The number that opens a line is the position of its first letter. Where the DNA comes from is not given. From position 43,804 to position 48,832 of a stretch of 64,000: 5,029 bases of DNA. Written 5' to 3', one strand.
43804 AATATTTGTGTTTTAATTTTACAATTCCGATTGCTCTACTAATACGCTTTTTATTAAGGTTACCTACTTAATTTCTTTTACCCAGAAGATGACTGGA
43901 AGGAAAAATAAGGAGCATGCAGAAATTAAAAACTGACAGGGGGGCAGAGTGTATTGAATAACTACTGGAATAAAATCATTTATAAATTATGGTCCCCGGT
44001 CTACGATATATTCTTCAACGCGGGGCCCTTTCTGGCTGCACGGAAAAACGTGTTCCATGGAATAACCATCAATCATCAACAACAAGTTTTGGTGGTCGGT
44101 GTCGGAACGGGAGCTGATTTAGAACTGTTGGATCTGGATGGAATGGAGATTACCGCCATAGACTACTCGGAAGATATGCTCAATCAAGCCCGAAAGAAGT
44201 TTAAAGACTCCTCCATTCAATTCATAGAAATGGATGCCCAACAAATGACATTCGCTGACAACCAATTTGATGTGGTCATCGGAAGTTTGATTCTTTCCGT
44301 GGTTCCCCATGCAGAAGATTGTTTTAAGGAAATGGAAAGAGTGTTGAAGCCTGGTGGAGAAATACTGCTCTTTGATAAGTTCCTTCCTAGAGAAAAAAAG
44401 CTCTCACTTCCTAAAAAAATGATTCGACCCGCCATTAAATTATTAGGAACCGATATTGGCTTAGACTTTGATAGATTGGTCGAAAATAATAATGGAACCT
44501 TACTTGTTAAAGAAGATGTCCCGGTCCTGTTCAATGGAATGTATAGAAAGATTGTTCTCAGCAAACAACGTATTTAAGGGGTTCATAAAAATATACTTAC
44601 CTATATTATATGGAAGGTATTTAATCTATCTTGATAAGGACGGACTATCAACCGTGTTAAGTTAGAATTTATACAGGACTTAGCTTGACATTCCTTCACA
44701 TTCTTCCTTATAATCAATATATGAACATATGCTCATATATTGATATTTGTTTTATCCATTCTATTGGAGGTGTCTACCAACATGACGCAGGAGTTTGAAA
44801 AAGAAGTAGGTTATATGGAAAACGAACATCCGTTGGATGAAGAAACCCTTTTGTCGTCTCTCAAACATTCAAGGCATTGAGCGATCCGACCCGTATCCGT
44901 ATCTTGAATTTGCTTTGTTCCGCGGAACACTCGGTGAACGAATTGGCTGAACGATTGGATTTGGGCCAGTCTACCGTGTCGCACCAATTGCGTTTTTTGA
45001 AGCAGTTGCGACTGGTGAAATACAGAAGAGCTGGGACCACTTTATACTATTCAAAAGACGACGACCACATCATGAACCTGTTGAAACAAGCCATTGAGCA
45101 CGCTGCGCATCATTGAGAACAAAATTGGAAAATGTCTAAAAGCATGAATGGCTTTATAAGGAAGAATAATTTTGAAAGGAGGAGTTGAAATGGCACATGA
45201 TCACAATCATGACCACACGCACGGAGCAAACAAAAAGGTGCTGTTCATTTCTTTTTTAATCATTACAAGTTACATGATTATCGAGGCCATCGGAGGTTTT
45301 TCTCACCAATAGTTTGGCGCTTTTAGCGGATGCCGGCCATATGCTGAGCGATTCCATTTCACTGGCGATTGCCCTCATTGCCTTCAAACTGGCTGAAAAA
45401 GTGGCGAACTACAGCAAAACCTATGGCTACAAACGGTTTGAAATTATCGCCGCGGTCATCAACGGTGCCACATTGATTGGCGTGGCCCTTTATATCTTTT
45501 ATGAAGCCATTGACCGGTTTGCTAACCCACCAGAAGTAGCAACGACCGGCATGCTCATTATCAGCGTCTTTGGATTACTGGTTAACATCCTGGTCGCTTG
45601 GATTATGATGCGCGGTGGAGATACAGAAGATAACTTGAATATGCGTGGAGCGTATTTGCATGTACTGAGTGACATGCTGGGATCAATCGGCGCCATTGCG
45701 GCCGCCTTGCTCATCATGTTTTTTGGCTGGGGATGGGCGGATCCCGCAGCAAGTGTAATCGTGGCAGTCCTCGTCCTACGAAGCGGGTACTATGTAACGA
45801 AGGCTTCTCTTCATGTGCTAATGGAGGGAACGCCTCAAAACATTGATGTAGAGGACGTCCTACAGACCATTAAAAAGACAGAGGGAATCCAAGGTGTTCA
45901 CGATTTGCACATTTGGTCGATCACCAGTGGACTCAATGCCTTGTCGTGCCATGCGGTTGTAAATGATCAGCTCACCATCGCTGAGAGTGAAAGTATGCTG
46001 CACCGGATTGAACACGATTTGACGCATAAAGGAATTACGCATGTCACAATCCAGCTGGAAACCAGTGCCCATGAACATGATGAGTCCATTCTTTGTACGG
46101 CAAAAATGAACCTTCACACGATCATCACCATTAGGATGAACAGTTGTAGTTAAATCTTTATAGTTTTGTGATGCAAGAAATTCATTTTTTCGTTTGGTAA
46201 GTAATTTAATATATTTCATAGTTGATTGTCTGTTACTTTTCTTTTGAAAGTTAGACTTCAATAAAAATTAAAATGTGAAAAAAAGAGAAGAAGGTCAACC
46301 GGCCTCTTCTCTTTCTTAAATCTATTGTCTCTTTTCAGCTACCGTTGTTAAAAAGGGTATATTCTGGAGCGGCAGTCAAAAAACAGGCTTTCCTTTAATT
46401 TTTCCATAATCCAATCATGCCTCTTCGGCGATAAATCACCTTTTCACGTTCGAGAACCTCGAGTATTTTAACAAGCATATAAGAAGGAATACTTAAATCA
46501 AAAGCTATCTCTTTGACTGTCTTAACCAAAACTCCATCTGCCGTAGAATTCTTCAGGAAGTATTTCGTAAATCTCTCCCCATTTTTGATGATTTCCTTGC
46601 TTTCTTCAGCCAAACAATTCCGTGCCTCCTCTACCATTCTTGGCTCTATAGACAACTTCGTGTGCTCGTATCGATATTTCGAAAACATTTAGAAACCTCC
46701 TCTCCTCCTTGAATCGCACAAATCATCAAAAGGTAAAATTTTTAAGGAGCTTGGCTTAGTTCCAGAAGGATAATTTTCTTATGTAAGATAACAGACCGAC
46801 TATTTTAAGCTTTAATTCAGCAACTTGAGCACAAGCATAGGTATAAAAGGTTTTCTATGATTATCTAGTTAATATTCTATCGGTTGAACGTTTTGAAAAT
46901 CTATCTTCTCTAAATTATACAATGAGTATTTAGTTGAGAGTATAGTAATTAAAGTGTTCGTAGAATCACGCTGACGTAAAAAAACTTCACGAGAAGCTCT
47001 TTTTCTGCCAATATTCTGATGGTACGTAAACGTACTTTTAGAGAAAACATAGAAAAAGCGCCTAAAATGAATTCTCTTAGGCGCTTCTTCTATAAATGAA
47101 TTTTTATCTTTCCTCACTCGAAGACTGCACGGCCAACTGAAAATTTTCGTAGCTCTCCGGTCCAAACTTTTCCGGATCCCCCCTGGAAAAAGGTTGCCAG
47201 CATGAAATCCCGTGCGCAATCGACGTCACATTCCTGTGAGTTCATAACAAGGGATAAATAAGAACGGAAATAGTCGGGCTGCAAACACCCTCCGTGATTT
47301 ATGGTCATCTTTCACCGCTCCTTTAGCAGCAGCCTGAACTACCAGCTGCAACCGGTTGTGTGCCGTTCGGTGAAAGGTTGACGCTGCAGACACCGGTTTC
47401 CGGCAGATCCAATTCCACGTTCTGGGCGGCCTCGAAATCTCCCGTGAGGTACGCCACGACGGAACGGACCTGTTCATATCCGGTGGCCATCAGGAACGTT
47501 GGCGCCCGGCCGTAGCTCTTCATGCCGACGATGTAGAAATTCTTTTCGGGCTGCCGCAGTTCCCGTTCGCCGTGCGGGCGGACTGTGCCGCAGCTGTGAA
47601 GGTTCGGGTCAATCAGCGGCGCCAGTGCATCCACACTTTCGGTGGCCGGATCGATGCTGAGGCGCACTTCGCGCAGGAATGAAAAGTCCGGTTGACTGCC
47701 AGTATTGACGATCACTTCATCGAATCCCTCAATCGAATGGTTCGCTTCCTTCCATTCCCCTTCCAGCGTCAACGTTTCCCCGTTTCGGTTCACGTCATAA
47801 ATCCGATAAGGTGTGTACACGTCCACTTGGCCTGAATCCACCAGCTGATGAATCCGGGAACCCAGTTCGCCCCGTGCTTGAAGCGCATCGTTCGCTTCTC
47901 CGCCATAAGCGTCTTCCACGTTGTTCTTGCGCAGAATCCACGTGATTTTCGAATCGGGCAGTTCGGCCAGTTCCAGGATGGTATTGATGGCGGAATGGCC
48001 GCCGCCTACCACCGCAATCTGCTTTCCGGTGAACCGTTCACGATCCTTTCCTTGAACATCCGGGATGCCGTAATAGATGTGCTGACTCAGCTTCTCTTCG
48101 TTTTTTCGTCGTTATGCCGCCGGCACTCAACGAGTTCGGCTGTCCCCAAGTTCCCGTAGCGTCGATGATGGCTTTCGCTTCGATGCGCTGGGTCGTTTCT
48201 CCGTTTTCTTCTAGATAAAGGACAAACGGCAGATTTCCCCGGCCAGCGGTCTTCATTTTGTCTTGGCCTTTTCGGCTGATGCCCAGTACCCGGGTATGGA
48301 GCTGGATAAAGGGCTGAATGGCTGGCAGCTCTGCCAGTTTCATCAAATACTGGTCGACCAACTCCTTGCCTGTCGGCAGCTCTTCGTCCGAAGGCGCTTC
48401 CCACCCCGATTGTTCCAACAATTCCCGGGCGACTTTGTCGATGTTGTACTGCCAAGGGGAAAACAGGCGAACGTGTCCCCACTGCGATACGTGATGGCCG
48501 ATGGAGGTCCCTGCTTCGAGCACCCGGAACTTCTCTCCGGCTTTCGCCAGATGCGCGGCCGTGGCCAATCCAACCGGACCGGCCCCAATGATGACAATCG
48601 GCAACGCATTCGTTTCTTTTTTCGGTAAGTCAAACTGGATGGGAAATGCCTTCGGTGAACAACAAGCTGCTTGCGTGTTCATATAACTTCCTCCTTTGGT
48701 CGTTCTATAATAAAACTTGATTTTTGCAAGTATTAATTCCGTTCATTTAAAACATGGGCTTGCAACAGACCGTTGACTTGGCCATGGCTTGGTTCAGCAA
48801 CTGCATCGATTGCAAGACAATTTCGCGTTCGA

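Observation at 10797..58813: Two copies of the same resolvase res core palindrome, in inverted orientation 48 kb apart, bracket the entire metal-resistance island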

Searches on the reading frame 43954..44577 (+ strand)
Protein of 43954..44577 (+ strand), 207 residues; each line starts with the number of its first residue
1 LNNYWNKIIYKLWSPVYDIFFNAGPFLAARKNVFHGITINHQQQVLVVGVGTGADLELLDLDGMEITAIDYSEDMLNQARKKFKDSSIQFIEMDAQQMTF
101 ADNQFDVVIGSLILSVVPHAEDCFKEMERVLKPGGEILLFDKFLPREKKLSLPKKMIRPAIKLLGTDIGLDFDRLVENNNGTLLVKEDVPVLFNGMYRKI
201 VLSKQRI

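Call 26: search_protein_families(library=pfam, max_evalue=0.001, proteins=[window:43954-44577:+])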
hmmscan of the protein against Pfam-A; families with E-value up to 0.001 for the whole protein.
window:43954-44577:+ (207 aa): 10 families
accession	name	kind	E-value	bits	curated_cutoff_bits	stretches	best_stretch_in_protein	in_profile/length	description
PF08241.18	Methyltransf_11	-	1.6e-23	83.6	21.2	1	47-138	2-94/95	Methyltransferase domain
PF13649.12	Methyltransf_25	-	2.5e-21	76.6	27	1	45-135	1-97/97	Methyltransferase domain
PF13847.12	Methyltransf_31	-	1.1e-15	58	27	1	42-139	4-109/145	Methyltransferase domain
PF08242.18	Methyltransf_12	-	5.1e-14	53.2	30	1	46-136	1-97/98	Methyltransferase domain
PF01209.24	Ubie_methyltran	-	8.5e-13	48.6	20.1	1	42-141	48-153/233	ubiE/COQ5 methyltransferase family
PF13489.12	Methyltransf_23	-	8.5e-08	32.5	27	1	44-139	25-116/164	Methyltransferase domain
PF20922.3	Anamorsin_N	-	3.3e-06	27.3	27.1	1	93-148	39-96/163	Anamorsin, N-terminal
PF05401.17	NodS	-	8.6e-05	22.9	24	1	43-119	45-121/201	Nodulation protein S (NodS)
PF07021.18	MetW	-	0.00011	22.3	21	1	39-132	11-103/193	Methionine biosynthesis protein MetW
PF03848.20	TehB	-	0.00057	19.8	20.4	1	30-138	19-131/193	Tellurite resistance protein TehB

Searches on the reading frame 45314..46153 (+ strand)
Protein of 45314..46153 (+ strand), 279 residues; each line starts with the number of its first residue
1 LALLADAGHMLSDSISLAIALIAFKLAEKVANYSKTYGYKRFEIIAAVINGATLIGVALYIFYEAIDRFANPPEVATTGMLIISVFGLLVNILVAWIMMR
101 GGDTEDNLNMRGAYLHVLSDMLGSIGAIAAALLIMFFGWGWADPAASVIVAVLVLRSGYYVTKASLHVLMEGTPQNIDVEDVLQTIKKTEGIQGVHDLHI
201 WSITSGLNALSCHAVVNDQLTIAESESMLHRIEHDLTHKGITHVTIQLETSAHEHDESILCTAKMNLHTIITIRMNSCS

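Call 26: search_protein_families(library=pfam, max_evalue=0.001, proteins=[window:45314-46153:+])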
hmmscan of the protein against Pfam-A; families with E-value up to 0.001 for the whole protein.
window:45314-46153:+ (279 aa): 2 families
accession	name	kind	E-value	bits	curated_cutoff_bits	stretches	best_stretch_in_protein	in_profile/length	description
PF01545.26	Cation_efflux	-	5.2e-39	134.5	26.6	1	1-170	25-198/198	Cation efflux family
PF16916.11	ZT_dimer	-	6.8e-15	55.3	26.7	1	174-250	1-77/78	Dimerisation domain of Zinc Transporter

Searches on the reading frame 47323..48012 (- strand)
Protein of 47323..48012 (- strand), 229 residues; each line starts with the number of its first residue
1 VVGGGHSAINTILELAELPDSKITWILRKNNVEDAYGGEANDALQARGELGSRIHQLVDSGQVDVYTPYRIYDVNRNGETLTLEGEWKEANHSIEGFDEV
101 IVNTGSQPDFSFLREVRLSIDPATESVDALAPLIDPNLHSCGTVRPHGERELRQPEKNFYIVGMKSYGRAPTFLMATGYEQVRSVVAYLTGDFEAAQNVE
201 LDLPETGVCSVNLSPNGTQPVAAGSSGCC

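Call 26: search_protein_families(library=pfam, max_evalue=0.001, proteins=[window:47323-48012:-])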
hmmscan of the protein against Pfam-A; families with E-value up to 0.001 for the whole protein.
window:47323-48012:- (229 aa): 1 family
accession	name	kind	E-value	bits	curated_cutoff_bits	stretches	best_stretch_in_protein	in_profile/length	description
PF13738.12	Pyr_redox_3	-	2.5e-07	30.7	30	1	2-120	170-281/305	Pyridine nucleotide-disulphide oxidoreductase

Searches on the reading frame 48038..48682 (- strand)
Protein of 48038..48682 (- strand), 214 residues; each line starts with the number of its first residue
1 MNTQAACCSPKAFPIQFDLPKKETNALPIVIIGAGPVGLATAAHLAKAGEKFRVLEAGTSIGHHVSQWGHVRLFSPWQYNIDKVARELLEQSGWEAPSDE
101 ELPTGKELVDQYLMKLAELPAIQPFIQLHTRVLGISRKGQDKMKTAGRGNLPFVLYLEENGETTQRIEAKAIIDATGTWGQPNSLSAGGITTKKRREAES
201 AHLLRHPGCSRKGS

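Call 26: search_protein_families(library=pfam, max_evalue=0.001, proteins=[window:48038-48682:-])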
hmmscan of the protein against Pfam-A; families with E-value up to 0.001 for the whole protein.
window:48038-48682:- (214 aa): 9 families
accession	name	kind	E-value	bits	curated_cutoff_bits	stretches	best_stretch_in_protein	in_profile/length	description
PF13738.12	Pyr_redox_3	-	2.3e-12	47.2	30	1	30-140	1-112/305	Pyridine nucleotide-disulphide oxidoreductase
PF01266.30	DAO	-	1.3e-10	41.8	27.9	1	29-82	2-55/353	FAD dependent oxidoreductase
PF13450.12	NAD_binding_8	-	2.4e-07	31.4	21.9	1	31-70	1-40/68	NAD(P)-binding Rossmann-like domain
PF00890.30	FAD_binding_2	-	3.5e-07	30.2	20.4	0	29-64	2-37/414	FAD binding domain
PF07992.20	Pyr_redox_2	-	8e-07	29.2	26.1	1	27-62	143-178/291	Pyridine nucleotide-disulphide oxidoreductase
PF12831.13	FAD_oxidored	-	4.3e-06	26.7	27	1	29-177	2-145/416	FAD dependent oxidoreductase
PF01946.23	Thi4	-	5.1e-06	26.3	26.2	1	29-93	20-81/235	Thi4 family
PF03486.20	HI0933_like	-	1.8e-05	24.8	50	1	29-70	3-44/244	HI0933-like protein Rossmann domain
PF01494.25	FAD_binding_3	-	0.00014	21.7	22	1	28-57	3-32/349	FAD binding domain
